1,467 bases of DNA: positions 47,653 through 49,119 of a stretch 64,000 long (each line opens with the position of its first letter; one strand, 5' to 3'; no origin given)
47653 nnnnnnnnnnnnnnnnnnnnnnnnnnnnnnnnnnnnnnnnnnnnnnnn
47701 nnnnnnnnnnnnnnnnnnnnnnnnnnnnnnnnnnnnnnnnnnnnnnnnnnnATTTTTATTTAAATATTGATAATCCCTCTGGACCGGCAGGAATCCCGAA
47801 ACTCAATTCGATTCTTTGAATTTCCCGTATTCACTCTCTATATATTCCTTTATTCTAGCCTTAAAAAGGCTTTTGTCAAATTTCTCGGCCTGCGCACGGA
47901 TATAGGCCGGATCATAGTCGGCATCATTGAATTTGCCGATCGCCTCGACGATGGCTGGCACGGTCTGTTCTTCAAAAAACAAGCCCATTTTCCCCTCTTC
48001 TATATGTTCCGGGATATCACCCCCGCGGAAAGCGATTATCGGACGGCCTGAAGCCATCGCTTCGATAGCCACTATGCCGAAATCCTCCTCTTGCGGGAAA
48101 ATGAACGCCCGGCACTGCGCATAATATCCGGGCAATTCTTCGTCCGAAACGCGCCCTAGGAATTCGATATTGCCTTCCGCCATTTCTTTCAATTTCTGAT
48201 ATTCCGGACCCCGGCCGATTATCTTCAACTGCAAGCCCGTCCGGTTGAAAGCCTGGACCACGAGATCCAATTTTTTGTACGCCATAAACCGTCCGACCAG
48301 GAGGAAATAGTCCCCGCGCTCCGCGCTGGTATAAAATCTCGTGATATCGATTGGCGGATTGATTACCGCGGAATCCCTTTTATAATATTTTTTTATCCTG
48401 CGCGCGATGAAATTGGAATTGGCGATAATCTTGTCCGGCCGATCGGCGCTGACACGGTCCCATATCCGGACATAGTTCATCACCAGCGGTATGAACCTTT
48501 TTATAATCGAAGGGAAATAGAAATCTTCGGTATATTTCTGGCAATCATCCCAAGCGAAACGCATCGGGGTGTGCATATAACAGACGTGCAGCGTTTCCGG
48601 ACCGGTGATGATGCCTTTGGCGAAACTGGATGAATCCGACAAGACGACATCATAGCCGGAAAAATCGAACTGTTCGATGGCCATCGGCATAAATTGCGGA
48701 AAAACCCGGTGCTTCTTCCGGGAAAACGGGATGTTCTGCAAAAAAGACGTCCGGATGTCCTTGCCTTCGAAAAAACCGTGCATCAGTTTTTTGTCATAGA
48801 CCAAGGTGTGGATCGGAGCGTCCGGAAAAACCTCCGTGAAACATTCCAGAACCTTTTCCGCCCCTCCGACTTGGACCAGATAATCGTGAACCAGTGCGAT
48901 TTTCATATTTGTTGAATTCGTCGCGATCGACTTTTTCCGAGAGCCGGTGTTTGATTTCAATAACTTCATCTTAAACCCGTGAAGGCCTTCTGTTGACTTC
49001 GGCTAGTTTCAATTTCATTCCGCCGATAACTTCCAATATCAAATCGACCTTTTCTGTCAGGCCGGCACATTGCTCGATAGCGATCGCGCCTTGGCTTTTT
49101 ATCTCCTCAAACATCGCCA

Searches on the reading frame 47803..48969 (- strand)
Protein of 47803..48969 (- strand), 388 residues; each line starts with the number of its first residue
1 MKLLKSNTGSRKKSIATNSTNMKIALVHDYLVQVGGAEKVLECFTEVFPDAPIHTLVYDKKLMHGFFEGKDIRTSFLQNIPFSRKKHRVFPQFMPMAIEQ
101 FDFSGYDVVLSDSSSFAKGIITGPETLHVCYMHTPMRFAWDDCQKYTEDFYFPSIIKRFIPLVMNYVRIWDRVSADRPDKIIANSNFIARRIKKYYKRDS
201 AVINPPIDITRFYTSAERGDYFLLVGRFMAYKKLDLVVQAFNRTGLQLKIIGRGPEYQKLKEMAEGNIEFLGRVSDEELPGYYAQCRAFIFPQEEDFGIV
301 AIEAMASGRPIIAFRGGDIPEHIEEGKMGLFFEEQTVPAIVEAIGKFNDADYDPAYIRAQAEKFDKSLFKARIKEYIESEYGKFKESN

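Call 10: search_protein_families(library=pfam, proteins=[window:47803-48969:-], max_evalue=0.01)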
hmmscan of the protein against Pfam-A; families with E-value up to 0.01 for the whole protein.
window:47803-48969:- (388 aa): 4 families
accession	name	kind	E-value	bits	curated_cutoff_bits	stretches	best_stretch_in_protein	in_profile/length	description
PF00534.26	Glycos_transf_1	-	1.1e-26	93.8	26.4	1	215-362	11-170/172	Glycosyl transferases group 1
PF13692.12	Glyco_trans_1_4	-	3.5e-26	92.6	27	1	221-346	3-138/142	Glycosyl transferases group 1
PF13439.12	Glyco_transf_4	-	9.9e-09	35.9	28.5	1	35-211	2-170/170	Glycosyltransferase Family 4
PF13524.12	Glyco_trans_1_2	-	4.1e-05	24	25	1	239-359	7-123/144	Glycosyl transferase-like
